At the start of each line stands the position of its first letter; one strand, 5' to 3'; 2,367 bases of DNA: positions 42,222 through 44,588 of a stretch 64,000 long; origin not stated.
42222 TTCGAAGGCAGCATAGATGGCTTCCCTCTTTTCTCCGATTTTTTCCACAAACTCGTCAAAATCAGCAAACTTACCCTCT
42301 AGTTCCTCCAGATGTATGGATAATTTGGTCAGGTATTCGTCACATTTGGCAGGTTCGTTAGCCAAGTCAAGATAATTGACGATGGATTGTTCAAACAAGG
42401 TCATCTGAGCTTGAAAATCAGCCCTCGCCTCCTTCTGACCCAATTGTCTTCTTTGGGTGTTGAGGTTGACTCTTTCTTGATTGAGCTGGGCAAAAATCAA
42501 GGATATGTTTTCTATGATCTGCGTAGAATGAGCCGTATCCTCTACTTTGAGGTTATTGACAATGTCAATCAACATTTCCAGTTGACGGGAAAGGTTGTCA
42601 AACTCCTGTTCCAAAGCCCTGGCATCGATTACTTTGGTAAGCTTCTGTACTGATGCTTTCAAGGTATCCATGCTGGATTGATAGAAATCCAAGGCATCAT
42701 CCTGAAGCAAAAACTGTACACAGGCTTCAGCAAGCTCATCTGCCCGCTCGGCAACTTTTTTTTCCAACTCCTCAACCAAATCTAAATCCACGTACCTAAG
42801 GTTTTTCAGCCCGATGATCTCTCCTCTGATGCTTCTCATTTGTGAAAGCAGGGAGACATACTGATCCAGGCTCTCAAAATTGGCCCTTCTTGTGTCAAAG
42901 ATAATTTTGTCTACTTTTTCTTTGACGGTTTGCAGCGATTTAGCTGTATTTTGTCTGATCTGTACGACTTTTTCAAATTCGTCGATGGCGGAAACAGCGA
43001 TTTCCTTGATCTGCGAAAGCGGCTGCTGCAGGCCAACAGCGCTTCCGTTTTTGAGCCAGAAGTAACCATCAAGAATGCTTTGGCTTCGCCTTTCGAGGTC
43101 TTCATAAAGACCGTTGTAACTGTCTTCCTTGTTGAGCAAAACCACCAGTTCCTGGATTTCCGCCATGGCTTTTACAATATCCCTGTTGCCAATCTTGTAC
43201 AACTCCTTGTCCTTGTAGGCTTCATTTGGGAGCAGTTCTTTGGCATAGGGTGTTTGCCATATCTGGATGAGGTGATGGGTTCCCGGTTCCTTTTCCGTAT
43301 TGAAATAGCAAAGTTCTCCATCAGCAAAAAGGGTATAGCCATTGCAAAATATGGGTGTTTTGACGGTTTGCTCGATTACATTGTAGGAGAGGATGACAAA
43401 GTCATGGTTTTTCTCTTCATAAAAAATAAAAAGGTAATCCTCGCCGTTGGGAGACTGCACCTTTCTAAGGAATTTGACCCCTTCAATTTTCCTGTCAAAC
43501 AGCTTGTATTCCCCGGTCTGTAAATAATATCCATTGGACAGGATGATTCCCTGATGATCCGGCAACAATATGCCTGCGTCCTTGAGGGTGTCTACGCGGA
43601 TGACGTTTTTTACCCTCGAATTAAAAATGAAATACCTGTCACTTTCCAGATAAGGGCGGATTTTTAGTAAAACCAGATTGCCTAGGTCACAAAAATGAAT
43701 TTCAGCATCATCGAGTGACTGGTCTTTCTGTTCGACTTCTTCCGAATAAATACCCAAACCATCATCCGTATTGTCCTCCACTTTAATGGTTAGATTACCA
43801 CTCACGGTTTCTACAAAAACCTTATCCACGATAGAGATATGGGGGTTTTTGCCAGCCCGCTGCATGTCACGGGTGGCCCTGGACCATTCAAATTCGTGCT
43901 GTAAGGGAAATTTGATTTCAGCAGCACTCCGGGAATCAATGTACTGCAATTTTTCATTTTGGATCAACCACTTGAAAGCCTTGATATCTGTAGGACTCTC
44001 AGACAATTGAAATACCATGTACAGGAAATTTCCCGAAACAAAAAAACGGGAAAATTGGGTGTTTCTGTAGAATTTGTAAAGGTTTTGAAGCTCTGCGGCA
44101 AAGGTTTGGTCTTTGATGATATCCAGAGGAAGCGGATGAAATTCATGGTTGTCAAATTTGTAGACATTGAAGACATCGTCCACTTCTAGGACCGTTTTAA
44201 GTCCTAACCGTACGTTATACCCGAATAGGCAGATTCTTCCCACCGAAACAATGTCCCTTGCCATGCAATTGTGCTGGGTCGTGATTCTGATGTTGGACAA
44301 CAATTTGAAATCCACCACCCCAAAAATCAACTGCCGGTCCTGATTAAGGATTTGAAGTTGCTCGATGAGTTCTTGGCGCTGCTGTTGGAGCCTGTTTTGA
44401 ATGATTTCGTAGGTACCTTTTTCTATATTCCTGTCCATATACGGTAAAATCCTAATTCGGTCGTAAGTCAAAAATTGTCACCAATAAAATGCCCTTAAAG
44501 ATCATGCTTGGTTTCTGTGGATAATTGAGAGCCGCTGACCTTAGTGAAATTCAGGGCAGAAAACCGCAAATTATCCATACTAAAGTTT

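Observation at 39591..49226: PspA/IM30 - NfeD - flotillin operon fused to a YbjN-like gene and a 1626-aa AAA+ giant, with a divergent XRE regulator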

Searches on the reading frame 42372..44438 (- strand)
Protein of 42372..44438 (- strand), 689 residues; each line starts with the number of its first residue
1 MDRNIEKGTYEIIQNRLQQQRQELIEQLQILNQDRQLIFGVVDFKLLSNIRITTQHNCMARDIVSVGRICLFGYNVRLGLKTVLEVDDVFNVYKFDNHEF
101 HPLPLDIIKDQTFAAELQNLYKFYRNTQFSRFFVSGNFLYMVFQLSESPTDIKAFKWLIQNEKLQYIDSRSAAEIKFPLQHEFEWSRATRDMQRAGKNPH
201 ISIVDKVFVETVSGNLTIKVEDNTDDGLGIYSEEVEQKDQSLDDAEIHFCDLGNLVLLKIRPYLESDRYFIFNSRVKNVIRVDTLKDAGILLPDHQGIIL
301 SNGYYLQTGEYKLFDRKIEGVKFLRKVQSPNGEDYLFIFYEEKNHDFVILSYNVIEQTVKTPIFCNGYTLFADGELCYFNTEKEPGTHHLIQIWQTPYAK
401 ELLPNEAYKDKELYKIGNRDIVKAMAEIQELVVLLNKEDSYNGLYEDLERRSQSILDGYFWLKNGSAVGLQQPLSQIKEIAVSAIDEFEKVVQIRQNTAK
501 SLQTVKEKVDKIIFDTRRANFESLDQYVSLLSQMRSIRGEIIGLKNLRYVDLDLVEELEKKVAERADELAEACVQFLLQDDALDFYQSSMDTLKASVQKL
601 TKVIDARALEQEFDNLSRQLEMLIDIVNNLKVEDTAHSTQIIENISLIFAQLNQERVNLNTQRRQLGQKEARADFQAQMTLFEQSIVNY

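Call 31: search_protein_representatives(protein=window:42372-44438:-)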
Query: 689 residues. Proteins with E-value up to 0.001 (for the whole library): 859; up to 1e-10: 584; up to 1e-30: 260. The best 150 are listed.
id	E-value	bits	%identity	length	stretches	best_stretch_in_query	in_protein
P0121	6.9e-256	867.4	53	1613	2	4-689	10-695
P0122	1.5e-223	760.5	50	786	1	5-689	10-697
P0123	1.2e-212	724.6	48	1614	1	5-689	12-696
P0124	2.1e-207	707.2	46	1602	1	6-689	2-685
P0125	8.1e-201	685.5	45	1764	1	2-689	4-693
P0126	3.5e-198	676.8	45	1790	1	4-689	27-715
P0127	1.2e-195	668.4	46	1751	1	5-687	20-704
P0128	2.3e-192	657.6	43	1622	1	5-688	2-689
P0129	1.1e-191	655.2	44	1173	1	3-689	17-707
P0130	7.3e-185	632.8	42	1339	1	5-686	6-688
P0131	1.6e-183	628.3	40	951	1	5-688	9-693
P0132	4.4e-181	620.3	42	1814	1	4-689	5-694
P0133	1.1e-180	619.0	41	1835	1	5-689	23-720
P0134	3.1e-174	597.7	40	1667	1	7-689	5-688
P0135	7.0e-173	593.2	41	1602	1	5-687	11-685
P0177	7.2e-127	441.2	32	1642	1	7-687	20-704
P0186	1.1e-119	417.5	32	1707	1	6-686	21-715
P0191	1.2e-112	394.2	31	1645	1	6-685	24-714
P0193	4.1e-112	392.4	32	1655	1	4-686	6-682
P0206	1.7e-103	363.9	31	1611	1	7-682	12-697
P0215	1.7e-98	347.4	30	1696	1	4-689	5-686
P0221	4.6e-94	332.8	29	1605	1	7-686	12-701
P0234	3.4e-86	306.8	27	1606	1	7-685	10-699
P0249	6.6e-80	286.0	27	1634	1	2-686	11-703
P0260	1.6e-66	241.8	26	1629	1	9-684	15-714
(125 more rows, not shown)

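Call 93: list_cluster_members(proteins=[P0177, P0186, P0191, P0193, P0206, P0215, P0221, P0234, P0249, P0260])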
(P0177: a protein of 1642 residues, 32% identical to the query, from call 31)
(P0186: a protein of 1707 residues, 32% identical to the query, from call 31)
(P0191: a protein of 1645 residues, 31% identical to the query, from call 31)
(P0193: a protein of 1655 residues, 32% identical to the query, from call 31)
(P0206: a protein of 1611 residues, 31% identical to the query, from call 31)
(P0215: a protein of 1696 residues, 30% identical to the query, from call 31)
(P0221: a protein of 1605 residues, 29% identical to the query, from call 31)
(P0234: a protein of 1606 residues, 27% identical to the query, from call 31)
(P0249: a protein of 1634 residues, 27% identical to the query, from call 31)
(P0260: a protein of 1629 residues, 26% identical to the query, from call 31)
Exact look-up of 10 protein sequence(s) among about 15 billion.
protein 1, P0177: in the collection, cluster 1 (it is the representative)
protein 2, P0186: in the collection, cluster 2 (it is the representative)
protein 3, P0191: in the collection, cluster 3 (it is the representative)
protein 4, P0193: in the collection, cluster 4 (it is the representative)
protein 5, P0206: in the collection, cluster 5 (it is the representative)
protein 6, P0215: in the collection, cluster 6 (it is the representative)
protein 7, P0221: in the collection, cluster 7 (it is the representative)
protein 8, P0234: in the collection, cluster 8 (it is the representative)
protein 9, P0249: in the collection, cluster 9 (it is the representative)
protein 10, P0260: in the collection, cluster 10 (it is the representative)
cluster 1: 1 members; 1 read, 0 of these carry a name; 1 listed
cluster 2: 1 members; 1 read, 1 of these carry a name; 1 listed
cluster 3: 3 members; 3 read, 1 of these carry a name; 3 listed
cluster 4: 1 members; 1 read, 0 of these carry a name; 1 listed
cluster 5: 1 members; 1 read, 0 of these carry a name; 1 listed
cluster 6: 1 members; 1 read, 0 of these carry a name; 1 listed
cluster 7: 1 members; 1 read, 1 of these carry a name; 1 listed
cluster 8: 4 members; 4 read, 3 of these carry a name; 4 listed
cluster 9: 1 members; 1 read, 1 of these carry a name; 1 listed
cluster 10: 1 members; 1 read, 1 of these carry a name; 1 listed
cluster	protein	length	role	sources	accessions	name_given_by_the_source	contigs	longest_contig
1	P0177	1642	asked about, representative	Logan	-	-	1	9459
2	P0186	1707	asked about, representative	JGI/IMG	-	hypothetical protein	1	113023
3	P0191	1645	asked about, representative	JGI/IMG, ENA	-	MoxR-like ATPase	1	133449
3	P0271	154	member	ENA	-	-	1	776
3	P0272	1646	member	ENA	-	-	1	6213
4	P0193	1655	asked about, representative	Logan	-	-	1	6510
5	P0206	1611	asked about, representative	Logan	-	-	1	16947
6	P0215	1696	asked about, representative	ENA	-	-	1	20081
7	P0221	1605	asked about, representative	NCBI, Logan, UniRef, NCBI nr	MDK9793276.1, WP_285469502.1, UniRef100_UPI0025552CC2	DNA repair ATPase [Vibrio sp. D431a] | DNA repair ATPase n=1 Tax=Vibrio sp. D431a TaxID=2837388 RepID=UPI0025552CC2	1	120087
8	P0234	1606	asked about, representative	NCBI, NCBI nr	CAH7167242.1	conserved hypothetical protein [Vibrio chagasii]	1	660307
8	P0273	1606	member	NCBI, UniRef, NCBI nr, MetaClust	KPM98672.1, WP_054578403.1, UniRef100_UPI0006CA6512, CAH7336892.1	DNA repair ATPase [Vibrio alginolyticus] | DNA repair ATPase n=1 Tax=Vibrio alginolyticus TaxID=663 RepID=UPI0006CA6512 | status=active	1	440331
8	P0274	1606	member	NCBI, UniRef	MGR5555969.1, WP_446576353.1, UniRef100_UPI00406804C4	DNA repair ATPase [Vibrio fortis] | DNA repair ATPase n=1 Tax=Vibrio fortis TaxID=212667 RepID=UPI00406804C4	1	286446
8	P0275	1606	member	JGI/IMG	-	-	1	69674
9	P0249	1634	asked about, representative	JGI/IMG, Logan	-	hypothetical protein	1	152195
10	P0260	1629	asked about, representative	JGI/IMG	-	hypothetical protein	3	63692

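Call 95: find_homologous_proteins(query=P0234, max_evalue=1e-30)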
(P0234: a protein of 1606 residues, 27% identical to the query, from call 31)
Query P0234 (1606 aa): 263 proteins with E <= 1e-30 among 8000 candidates; the best 120 are listed.
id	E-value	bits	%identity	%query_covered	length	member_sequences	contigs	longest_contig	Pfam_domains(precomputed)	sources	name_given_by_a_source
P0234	0.0e+0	3528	100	100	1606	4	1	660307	PF12458.14,PF00004.36,PF13401.13,PF25472.2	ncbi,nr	ncbi:conserved hypothetical protein [Vibrio chagasii]|nr:conserved hypothetical protein [Vibrio chag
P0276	0.0e+0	3179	89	100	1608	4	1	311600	PF12458.14,PF00004.36,PF25472.2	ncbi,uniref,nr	ncbi:TPA: AAA family ATPase [Vibrio vulnificus]|uniref:AAA family ATPase n=1 Tax=Vibrio vulnificus T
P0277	0.0e+0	1939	53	100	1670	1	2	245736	PF12458.14,PF00004.36,PF13401.13,PF25472.2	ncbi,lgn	-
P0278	0.0e+0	1892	54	100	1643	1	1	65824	PF12458.14,PF00004.36,PF13401.13,PF25472.2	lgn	-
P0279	0.0e+0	1891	54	100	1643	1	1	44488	PF12458.14,PF00004.36,PF13401.13,PF25472.2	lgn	-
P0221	0.0e+0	1252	40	100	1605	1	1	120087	PF12458.14,PF00004.36,PF07728.21,PF25472.2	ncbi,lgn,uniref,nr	ncbi:DNA repair ATPase [Vibrio sp. D431a]|uniref:DNA repair ATPase n=1 Tax=Vibrio sp. D431a TaxID=28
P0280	0.0e+0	1104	35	99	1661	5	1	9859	PF12458.14,PF00004.36,PF25472.2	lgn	-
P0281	0.0e+0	1061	36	98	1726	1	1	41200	PF12458.14,PF00004.36,PF13401.13,PF25472.2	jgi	jgi:hypothetical protein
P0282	0.0e+0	1034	35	98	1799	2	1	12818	PF12458.14,PF00004.36,PF13401.13,PF25472.2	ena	-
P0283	0.0e+0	1032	35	98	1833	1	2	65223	PF12458.14,PF00004.36,PF25472.2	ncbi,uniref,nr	ncbi:DNA repair ATPase [Marinibactrum halimedae]|uniref:AAA family ATPase n=1 Tax=Marinibactrum hali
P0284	0.0e+0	1029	35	99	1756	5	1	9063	PF12458.14,PF00004.36,PF07728.21,PF25472.2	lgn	-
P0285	0.0e+0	1028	35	100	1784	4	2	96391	PF12458.14,PF00004.36,PF13401.13,PF07728.21,PF25472.2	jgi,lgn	-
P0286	0.0e+0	1026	35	98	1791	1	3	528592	PF12458.14,PF00004.36,PF13401.13,PF25472.2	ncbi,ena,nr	ncbi:DNA repair protein [Gammaproteobacteria bacterium 45_16_T64]|nr:DNA repair protein [Gammaproteo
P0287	0.0e+0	1021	35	100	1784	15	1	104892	PF12458.14,PF00004.36,PF13401.13,PF07728.21,PF25472.2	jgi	-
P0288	0.0e+0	1021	35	100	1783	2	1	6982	PF12458.14,PF00004.36,PF13401.13,PF07728.21,PF25472.2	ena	-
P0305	1.2e-295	1002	34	98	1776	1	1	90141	PF12458.14,PF00004.36,PF13401.13,PF25472.2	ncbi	ncbi:MAG: DNA repair ATPase [Halopseudomonas sp.]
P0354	2.8e-280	951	34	98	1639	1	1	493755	PF12458.14,PF00004.36,PF13401.13,PF25472.2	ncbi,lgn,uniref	ncbi:DNA repair ATPase [Streptomyces apocyni]|uniref:DNA repair ATPase n=1 Tax=Streptomyces apocyni 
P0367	5.9e-276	937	30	62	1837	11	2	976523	PF12458.14,PF00004.36,PF13401.13,PF07728.21,PF25472.2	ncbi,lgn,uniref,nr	ncbi:ATPase family associated with various cellular activities (AAA) [Myxococcus fulvus]|uniref:ATPa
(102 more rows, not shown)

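Call 96: find_encoding_contigs(protein=P0305, flank=8000, max_places=1)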
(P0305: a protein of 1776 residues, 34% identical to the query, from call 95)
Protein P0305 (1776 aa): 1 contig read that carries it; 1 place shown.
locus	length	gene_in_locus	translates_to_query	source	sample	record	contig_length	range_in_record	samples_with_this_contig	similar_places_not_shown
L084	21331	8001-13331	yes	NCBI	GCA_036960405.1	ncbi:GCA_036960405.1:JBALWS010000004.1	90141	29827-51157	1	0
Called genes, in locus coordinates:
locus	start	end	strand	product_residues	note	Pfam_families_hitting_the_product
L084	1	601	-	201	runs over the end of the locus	PF06693:DUF1190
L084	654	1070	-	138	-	PF03994:DUF350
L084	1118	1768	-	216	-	PF10679:DUF2491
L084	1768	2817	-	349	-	PF07885:Ion_trans_2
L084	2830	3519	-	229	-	PF04012:PspA_IM30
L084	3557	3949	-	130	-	PF09938:DUF2170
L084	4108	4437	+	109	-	PF20075:DUF6471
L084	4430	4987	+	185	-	PF01694:Rhomboid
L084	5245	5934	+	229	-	-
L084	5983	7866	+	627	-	-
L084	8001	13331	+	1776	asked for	PF12458:DUF3686, PF13401:AAA_22 (faint), PF00004:AAA (faint), PF25472:DUF7902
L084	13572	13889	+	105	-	-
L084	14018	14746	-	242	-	PF02390:Methyltransf_4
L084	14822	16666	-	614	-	PF00920:ILVD_EDD_N, PF24877:ILV_EDD_C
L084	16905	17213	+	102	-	-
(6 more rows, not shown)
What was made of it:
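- In Halopseudomonas a DUF2170-PspA operon sits directly beside the triad (call 96).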

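Call 97: find_encoding_contigs(protein=P0234, flank=8000, max_places=1)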
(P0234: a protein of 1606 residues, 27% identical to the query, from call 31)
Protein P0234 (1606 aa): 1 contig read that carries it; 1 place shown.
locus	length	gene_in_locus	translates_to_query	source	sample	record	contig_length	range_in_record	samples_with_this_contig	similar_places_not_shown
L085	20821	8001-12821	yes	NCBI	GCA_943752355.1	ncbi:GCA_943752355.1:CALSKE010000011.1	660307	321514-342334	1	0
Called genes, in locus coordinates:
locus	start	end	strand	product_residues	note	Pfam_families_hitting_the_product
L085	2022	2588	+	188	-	-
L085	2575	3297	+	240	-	PF09414:RNA_ligase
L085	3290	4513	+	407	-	PF01966:HD (weak), PF08433:KTI12 (weak), PF13671:AAA_33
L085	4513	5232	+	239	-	PF14243:R2K_3, PF18299:R2K_2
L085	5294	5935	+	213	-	-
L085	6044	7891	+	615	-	-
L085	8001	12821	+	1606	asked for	PF12458:DUF3686, PF25472:DUF7902, PF13401:AAA_22 (faint), PF00004:AAA (weak)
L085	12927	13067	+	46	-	-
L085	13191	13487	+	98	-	PF01381:HTH_3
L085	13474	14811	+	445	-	PF13657:Couple_hipA, PF07804:HipA_C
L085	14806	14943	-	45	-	-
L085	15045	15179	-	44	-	-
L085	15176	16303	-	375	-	PF05816:TelA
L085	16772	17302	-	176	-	PF00293:NUDIX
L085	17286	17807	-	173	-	PF01467:CTP_transf_like (weak)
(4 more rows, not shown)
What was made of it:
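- The Vibrio triad sits among RNA-ligase/kinase-like genes, HipBA and TelA (call 97).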

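Call 98: find_encoding_contigs(protein=P0354, flank=8000, max_places=1)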
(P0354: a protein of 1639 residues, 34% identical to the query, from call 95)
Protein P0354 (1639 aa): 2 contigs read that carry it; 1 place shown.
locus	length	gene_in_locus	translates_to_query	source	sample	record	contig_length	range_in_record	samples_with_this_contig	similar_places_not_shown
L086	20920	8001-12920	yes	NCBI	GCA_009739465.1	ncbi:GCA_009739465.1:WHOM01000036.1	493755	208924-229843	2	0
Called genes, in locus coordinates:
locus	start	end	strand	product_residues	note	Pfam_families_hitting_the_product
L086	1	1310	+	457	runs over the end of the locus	PF13231:PMT_2 (weak)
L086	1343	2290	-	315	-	-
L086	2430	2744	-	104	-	-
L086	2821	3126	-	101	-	PF01329:Pterin_4a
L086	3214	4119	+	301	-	PF13560:HTH_31, PF01381:HTH_3, PF17765:MLTR_LBD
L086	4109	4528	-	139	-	-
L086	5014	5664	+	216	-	-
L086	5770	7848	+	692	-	PF01145:Band_7 (weak)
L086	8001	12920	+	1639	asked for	PF12458:DUF3686, PF25472:DUF7902, PF00004:AAA (faint), PF13401:AAA_22 (faint)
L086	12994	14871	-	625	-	PF00012:HSP70, PF06723:MreB_Mbl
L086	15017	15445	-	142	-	PF02566:OsmC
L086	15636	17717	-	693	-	PF04020:Phage_holin_4_2, PF01663:Phosphodiest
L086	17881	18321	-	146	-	-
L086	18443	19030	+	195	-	PF00440:TetR_N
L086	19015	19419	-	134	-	-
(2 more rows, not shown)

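Call 99: find_encoding_contigs(protein=P0367, flank=8000, max_places=1)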
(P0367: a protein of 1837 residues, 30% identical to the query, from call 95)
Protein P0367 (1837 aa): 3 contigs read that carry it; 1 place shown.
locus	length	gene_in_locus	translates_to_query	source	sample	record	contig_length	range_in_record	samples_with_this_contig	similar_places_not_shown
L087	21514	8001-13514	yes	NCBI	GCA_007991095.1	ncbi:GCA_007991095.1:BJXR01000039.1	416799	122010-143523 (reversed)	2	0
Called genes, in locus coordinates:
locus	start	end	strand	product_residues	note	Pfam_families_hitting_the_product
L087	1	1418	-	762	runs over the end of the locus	PF16313:DUF4953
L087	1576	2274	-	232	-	-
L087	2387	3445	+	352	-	PF08100:Dimerisation, PF00891:Methyltransf_2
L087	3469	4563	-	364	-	PF21338:Top1B_N_bact, PF01028:Topoisom_I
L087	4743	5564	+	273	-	-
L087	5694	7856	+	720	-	-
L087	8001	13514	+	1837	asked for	PF12458:DUF3686, PF07728:AAA_5 (faint), PF13401:AAA_22 (faint), PF25472:DUF7902, PF00004:AAA (weak)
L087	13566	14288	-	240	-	PF03330:DPBB_1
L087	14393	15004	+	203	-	-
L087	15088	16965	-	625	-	PF12450:vWF_A, PF05762:VWA_CoxE (weak), PF00092:VWA, PF13519:VWA_2, PF13768:VWA_3, PF12034:YfbK_C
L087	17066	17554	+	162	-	PF13669:Glyoxalase_4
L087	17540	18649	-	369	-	PF01757:Acyl_transf_3, PF07786:HGSNAT_cat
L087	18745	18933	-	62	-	-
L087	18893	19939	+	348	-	PF02678:Pirin, PF05726:Pirin_C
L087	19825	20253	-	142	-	-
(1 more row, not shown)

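Call 103: find_homologous_proteins(query=P0305, max_evalue=1e-50)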
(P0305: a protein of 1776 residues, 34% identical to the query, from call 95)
Query P0305 (1776 aa): 5907 proteins with E <= 1e-50 among 8000 candidates; the best 120 are listed.
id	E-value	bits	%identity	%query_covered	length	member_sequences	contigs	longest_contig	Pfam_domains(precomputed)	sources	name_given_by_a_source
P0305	0.0e+0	3965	100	100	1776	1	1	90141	PF12458.14,PF00004.36,PF13401.13,PF25472.2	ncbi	ncbi:MAG: DNA repair ATPase [Halopseudomonas sp.]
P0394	0.0e+0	3400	85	100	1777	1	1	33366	PF12458.14,PF00004.36,PF13401.13,PF25472.2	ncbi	ncbi:MAG: DNA repair ATPase [Motiliproteus sp.]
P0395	0.0e+0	3249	80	100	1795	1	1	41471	PF12458.14,PF00004.36,PF25472.2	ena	-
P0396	0.0e+0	3242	81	100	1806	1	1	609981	PF12458.14,PF00004.36,PF25472.2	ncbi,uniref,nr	ncbi:DNA repair ATPase [Motiliproteus sp. MSK22-1]|uniref:DNA repair ATPase n=1 Tax=Motiliproteus sp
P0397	0.0e+0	2802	70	99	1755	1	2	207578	PF12458.14,PF00004.36,PF13401.13,PF07728.21,PF25472.2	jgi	jgi:ATPase involved in DNA repair/ATPase family associated with various cellular activities (AAA)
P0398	0.0e+0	2792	71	99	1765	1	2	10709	PF12458.14,PF00004.36,PF13401.13,PF07728.21,PF25472.2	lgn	-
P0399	0.0e+0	2791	69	99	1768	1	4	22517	PF12458.14,PF00004.36,PF13401.13,PF07728.21,PF25472.2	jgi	-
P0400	0.0e+0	2788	70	98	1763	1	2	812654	PF12458.14,PF00004.36,PF13401.13,PF07728.21,PF25472.2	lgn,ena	-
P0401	0.0e+0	2784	69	99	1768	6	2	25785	PF12458.14,PF00004.36,PF13401.13,PF07728.21,PF25472.2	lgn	-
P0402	0.0e+0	2784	69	99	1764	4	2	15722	PF12458.14,PF00004.36,PF13401.13,PF07728.21,PF25472.2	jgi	-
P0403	0.0e+0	2776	69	99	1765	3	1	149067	PF12458.14,PF00004.36,PF13401.13,PF07728.21,PF25472.2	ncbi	-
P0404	0.0e+0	2774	69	98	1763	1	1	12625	PF12458.14,PF00004.36,PF13401.13,PF07728.21,PF25472.2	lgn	-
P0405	0.0e+0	2773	69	99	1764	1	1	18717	PF12458.14,PF00004.36,PF07728.21,PF25472.2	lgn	-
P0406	0.0e+0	2770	69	98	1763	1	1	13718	PF12458.14,PF00004.36,PF13401.13,PF07728.21,PF25472.2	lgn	-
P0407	0.0e+0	2769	69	99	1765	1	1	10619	PF12458.14,PF00004.36,PF13401.13,PF07728.21,PF25472.2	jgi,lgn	jgi:hypothetical protein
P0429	0.0e+0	2714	67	100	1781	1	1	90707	PF12458.14,PF00004.36,PF13401.13,PF25472.2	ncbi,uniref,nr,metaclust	ncbi:DNA repair ATPase [Hahella ganghwensis]|uniref:DNA repair ATPase n=1 Tax=Hahella ganghwensis Ta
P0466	0.0e+0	2663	67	99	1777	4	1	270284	PF12458.14,PF00004.36,PF25472.2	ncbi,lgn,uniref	ncbi:MAG: DNA repair ATPase [Cellvibrio sp.]|uniref:DNA repair ATPase n=1 Tax=Cellvibrio sp. TaxID=1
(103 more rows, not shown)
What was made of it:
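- Closest known: MoxR-family AAA+ ATPases. Same: Some sources annotate members as 'MoxR-like ATPase' (calls 93, 95, 103).
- Some source annotations read 'MoxR-like ATPase' (calls 93, 95, 103).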

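Call 104: find_encoding_contigs(protein=P0429, flank=7000, max_places=1)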
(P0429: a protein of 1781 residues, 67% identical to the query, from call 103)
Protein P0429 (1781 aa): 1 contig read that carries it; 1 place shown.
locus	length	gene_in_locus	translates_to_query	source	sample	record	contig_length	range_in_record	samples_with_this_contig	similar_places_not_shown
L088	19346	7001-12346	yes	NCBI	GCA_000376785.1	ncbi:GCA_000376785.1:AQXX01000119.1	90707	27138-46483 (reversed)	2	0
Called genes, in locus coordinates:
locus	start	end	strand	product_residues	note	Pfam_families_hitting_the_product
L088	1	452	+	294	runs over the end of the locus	PF00126:HTH_1, PF03466:LysR_substrate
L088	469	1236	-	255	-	PF00497:SBP_bac_3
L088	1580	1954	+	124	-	-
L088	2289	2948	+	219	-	PF09938:DUF2170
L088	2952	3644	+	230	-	PF04012:PspA_IM30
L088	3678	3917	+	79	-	-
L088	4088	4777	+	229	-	-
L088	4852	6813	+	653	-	-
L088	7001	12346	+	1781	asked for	PF12458:DUF3686, PF00004:AAA (faint), PF13401:AAA_22 (faint), PF25472:DUF7902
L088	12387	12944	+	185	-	PF01694:Rhomboid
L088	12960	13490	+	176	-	PF04981:NMD3 (faint), PF13453:Zn_ribbon_TFIIB (faint)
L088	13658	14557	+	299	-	-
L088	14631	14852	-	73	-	PF12286:DUF3622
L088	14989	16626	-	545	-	PF08269:dCache_2, PF17200:sCache_2, PF17201:Cache_3-Cache_2, PF00672:HAMP (weak), PF00015:MCPsignal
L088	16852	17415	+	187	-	-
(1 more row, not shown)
